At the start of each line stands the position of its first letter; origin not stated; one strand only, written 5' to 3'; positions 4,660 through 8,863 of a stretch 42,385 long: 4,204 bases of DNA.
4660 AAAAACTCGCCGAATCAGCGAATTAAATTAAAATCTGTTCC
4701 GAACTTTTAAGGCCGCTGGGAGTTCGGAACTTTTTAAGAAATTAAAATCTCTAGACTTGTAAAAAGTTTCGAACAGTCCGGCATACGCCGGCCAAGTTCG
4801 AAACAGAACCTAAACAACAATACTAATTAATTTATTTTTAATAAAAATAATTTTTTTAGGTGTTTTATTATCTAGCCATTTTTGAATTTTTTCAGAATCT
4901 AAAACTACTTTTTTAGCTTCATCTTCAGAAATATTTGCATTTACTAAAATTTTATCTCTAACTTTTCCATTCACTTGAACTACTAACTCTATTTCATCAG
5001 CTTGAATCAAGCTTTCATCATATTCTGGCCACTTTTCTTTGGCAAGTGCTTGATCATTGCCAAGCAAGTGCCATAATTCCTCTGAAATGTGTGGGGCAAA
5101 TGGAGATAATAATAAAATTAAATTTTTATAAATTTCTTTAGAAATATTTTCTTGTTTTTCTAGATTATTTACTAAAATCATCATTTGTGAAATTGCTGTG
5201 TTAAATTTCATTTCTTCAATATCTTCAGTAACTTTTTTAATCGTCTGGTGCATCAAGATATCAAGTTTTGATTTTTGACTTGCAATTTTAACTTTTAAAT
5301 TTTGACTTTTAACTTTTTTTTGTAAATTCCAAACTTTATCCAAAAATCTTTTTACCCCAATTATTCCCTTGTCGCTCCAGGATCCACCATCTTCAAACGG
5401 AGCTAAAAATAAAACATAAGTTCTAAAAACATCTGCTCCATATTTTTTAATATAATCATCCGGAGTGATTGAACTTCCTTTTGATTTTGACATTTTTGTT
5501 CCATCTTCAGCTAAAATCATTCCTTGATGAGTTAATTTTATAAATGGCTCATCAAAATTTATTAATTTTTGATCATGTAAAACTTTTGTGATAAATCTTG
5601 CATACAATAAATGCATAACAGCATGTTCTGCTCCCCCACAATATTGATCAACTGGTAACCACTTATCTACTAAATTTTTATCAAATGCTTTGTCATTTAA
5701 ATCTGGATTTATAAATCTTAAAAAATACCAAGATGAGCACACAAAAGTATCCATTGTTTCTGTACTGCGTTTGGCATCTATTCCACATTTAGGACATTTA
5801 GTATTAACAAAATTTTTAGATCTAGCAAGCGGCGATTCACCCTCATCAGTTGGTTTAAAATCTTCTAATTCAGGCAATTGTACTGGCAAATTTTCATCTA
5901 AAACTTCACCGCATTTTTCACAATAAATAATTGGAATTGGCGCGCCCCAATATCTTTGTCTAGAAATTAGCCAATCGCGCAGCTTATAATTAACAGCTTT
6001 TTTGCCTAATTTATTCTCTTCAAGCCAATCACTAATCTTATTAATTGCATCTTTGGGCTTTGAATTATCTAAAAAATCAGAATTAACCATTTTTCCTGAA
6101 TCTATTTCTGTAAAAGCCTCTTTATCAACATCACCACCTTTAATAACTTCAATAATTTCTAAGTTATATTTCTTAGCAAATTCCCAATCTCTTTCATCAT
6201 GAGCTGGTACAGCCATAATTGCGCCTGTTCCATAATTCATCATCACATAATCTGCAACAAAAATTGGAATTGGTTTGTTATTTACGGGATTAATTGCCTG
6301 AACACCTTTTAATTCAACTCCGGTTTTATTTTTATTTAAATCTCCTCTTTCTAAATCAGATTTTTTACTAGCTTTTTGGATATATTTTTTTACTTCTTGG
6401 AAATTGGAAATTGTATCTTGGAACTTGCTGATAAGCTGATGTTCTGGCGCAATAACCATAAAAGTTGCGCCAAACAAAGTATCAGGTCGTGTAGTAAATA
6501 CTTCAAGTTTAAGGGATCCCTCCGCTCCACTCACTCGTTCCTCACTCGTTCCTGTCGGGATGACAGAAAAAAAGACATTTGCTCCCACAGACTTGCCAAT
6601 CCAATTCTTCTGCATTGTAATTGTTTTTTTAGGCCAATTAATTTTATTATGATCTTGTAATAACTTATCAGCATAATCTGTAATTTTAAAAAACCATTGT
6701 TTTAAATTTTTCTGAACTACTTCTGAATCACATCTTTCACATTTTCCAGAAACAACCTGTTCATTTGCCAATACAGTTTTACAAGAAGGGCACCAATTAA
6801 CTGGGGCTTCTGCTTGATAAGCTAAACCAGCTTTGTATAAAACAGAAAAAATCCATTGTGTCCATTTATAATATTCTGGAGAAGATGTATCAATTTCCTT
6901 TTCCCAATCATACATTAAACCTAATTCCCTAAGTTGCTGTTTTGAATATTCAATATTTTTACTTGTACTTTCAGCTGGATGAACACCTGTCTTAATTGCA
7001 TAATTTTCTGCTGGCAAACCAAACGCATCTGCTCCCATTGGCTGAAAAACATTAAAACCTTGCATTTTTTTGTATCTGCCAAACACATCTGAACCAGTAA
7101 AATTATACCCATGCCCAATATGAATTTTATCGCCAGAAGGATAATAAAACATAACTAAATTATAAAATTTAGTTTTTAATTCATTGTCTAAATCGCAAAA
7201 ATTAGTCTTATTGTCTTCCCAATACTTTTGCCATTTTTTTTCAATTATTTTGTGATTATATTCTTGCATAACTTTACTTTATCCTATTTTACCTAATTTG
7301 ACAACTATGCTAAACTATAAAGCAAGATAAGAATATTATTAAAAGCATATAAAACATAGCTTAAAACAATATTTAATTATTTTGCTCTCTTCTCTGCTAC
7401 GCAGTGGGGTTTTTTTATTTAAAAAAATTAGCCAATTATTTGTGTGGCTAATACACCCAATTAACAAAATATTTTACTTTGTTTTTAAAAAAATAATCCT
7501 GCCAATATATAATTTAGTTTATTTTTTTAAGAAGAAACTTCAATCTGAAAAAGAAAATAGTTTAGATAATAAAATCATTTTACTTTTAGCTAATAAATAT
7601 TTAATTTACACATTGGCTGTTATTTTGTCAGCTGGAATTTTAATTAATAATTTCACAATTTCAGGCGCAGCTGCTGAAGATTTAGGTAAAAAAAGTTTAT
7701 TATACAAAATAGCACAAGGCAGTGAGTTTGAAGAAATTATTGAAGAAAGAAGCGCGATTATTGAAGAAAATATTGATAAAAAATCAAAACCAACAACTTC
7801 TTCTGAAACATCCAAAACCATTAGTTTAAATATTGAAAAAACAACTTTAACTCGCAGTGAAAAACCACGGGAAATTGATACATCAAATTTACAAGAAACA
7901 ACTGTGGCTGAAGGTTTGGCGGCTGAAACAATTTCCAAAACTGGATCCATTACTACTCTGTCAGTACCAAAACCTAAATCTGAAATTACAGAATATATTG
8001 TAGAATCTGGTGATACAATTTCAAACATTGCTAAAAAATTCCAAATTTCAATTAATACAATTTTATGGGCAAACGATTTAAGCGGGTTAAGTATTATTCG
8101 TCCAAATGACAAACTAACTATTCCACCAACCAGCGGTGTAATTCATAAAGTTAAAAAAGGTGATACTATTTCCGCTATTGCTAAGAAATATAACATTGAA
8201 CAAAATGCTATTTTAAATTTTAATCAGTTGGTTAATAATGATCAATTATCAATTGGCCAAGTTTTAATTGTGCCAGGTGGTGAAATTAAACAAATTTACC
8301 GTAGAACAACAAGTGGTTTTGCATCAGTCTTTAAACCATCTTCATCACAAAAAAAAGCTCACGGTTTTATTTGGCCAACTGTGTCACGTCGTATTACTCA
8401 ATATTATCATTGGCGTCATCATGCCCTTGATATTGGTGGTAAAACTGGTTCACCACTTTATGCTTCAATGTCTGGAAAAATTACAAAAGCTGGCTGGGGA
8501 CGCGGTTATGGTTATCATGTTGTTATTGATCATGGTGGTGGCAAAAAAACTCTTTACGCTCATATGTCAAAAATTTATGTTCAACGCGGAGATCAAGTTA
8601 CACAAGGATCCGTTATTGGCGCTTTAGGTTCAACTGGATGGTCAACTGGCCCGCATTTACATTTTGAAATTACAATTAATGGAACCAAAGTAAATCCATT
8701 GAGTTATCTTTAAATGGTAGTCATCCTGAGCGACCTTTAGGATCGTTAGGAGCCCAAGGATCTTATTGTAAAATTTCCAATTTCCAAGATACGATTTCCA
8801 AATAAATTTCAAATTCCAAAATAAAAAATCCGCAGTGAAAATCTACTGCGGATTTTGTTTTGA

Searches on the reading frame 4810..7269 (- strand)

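Call 20: search_protein_families(library=pfam, proteins=[window:4810-7269:-], max_evalue=0.001)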
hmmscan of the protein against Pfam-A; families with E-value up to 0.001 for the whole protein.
window:4810-7269:- (819 aa): 5 families
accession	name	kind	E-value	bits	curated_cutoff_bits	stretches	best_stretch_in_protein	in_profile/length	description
PF13603.12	tRNA-synt_1_2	-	2.2e-59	200.5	25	1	221-417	1-185/185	Leucyl-tRNA synthetase, editing domain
PF00133.28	tRNA-synt_1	-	1.9e-47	162.4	22.7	2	429-623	227-405/414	tRNA synthetases class I (I, L, M and V)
PF09334.17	tRNA-synt_1g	-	9.6e-30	104.1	20.1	2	41-183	7-145/391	tRNA synthetases class I (M)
PF08264.19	Anticodon_1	-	9.9e-24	84.3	25.1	1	673-782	8-144/148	Anticodon-binding domain of tRNA ligase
PF01406.26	tRNA-synt_1e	-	5.4e-05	23.1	27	0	569-620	230-281/301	tRNA synthetases class I (C) catalytic domain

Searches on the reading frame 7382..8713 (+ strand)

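Call 20: search_protein_families(library=pfam, proteins=[window:7382-8713:+], max_evalue=0.001)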
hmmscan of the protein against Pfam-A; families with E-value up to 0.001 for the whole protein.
window:7382-8713:+ (443 aa): 5 families
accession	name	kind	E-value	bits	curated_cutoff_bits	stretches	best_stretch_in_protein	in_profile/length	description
PF01551.29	Peptidase_M23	-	6.9e-33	113.2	28.7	1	346-439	3-96/96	Peptidase family M23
PF01476.26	LysM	-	5.6e-26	90.7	20.9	2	255-298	1-43/43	LysM domain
PF23473.1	LysM3_LYK4_5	-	1.3e-13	51.2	29.3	1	205-239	5-39/48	LYK4/5 LysM3 domain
PF23446.1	LysM1_NFP_LYK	-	1.2e-06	29.7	36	0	262-298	17-54/60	NFP/LYK LysM1 domain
PF12116.14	SpoIIID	-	0.00076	20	27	0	201-227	10-36/82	Stage III sporulation protein D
